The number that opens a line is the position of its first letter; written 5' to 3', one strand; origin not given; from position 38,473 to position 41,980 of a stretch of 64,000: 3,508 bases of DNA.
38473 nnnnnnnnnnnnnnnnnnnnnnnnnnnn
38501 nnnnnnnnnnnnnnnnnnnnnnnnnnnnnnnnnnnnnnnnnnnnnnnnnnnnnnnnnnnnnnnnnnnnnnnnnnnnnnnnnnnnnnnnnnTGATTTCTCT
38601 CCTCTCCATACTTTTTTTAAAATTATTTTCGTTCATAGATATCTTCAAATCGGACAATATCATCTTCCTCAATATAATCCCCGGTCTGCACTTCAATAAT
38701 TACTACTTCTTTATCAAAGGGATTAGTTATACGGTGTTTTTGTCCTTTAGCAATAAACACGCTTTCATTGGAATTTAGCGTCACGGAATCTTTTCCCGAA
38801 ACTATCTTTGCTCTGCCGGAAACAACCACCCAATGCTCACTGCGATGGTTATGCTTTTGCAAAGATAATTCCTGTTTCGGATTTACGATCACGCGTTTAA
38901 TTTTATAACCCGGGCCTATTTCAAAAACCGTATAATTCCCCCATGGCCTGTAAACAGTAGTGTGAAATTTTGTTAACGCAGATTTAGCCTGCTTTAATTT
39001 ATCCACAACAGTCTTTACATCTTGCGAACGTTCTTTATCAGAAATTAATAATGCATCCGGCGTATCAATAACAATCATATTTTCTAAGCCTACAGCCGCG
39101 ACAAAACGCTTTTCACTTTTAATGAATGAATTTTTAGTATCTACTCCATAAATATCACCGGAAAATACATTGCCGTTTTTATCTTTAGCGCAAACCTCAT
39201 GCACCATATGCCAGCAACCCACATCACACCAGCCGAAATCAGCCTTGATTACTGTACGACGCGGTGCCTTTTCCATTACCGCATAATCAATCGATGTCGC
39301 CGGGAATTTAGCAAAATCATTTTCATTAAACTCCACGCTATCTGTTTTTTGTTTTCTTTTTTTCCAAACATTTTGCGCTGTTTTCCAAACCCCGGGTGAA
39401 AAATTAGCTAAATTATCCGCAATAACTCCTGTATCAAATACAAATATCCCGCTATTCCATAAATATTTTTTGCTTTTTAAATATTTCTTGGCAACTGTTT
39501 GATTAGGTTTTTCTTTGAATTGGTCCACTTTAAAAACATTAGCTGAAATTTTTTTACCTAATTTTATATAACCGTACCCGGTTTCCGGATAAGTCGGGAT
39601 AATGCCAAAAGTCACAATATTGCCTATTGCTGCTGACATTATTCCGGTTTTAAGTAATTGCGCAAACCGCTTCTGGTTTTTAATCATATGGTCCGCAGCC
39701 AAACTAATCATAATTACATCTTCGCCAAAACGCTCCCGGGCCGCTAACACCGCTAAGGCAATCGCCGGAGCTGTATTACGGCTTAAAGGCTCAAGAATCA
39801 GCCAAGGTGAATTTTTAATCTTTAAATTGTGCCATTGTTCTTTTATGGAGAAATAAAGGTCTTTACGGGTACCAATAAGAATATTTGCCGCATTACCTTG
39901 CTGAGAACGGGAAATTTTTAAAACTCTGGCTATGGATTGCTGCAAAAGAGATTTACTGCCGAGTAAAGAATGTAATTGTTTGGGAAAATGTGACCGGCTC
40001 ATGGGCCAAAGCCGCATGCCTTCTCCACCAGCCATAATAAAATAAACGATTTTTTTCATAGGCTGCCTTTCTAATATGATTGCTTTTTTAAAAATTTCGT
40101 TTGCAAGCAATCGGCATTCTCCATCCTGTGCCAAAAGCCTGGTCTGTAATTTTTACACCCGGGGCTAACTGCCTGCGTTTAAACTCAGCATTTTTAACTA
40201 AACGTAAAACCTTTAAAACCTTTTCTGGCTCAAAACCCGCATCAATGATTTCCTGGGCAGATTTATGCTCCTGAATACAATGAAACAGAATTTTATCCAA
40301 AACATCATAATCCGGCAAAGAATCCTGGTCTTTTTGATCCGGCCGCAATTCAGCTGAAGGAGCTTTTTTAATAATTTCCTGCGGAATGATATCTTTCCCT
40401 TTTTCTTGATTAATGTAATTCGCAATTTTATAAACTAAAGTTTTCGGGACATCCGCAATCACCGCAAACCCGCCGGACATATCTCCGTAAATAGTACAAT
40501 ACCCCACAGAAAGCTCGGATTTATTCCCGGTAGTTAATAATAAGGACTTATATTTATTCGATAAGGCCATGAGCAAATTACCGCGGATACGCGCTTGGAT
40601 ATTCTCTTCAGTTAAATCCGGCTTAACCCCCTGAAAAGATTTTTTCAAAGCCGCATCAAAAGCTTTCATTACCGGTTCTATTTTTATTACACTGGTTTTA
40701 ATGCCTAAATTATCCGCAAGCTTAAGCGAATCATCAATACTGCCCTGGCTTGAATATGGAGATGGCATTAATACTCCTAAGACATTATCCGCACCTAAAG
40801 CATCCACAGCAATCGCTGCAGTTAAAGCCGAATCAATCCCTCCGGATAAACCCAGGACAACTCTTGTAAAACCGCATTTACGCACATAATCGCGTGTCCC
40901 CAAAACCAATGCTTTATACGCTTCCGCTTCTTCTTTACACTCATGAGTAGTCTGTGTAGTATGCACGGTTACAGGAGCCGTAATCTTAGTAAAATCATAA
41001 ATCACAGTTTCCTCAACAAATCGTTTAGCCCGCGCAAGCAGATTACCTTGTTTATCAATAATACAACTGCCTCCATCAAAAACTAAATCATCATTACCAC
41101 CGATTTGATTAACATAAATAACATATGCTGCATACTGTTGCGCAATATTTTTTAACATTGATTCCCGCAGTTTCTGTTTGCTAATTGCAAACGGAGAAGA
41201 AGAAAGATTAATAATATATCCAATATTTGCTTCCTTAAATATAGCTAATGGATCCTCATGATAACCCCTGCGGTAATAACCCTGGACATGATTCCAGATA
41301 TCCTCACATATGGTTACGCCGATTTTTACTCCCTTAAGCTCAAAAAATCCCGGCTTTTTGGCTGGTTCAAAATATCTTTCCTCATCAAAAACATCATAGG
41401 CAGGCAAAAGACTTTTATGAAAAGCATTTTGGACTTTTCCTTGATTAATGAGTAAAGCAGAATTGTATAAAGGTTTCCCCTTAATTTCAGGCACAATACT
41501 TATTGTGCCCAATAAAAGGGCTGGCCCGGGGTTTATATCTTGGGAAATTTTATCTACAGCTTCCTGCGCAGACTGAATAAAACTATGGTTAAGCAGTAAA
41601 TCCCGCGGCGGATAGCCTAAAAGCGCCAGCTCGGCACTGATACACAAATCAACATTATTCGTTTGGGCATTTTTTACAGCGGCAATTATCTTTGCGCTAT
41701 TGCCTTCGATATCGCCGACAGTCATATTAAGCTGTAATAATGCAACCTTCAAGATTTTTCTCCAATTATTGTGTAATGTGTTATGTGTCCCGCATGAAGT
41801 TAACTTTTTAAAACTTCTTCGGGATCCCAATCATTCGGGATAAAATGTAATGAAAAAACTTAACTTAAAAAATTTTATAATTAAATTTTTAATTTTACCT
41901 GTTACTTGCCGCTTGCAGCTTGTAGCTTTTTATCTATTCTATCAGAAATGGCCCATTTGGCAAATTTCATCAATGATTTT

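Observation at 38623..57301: Lipid-linked sugar pathway locus: UbiA-family phosphoribosyl/prenyl transferase, SMR-like flippase candidate, paired SDR epimerases, two B12-radical SAM enzymes, and GT-C-like membrane transferases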

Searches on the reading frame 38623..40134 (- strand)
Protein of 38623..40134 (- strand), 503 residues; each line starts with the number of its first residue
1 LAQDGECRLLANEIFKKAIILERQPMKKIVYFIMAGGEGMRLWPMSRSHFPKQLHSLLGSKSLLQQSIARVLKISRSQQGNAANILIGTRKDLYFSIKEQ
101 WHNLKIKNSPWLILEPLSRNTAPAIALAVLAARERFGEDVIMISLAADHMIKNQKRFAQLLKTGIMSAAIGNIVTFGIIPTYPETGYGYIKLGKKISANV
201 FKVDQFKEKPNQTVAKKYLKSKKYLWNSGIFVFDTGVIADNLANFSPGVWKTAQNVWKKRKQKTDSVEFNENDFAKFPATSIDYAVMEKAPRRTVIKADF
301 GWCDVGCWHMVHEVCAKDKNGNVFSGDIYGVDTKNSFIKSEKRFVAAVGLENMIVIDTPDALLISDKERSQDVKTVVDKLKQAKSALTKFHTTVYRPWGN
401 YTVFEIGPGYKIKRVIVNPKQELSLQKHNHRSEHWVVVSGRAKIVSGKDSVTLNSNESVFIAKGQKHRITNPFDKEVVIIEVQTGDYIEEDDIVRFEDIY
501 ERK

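Call 4: search_protein_families(library=pfam, proteins=[window:38623-40134:-], max_evalue=0.01)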
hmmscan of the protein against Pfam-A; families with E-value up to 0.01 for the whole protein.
window:38623-40134:- (503 aa): 4 families
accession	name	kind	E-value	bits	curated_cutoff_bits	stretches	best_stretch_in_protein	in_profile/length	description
PF01050.24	MannoseP_isomer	-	1.5e-42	144.9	23.6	1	387-498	5-116/116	Mannose-6-phosphate isomerase C-terminal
PF00483.29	NTP_transferase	-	1.4e-39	136.6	21.2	1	33-319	4-243/245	Nucleotidyl transferase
PF22640.1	ManC_GMP_beta-helix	-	1.4e-18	66.9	27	1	330-380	5-55/55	MannoseP isomerase/GMP-like beta-helix domain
PF07883.17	Cupin_2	-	1.3e-08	34.8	27.2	1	415-482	3-69/70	Cupin domain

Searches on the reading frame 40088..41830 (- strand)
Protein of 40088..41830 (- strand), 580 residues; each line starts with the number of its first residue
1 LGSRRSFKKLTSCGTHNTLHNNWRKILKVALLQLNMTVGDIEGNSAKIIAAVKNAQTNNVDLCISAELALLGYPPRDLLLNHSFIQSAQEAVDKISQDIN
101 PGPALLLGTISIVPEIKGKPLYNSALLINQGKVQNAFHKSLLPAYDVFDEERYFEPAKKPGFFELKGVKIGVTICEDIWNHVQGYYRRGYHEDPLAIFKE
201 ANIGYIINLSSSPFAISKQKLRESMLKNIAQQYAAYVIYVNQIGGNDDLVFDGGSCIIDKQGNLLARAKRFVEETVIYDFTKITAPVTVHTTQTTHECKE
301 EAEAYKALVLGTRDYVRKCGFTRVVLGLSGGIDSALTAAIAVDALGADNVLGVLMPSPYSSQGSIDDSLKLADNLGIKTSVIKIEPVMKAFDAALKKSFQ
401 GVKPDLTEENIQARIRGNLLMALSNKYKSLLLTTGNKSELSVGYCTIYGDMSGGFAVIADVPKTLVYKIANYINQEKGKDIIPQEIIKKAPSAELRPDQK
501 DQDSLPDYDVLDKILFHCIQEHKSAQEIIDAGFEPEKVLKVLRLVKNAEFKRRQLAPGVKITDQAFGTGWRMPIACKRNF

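Call 4: search_protein_families(library=pfam, proteins=[window:40088-41830:-], max_evalue=0.01)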
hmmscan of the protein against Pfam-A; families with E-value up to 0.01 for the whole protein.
window:40088-41830:- (580 aa): 2 families
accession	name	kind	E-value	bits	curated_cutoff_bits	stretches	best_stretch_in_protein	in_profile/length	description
PF02540.23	NAD_synthase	-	8.1e-78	261.3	21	1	306-554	3-241/242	NAD synthase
PF00795.27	CN_hydrolase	-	1.8e-24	86.9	23.2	1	28-280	1-246/256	Carbon-nitrogen hydrolase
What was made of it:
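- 40088..41830 (-): Glutamine-dependent NAD+ synthetase NadE, a housekeeping passenger with no assigned role in the pathway. CN_hydrolase and NAD_synthase domains (call 4).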
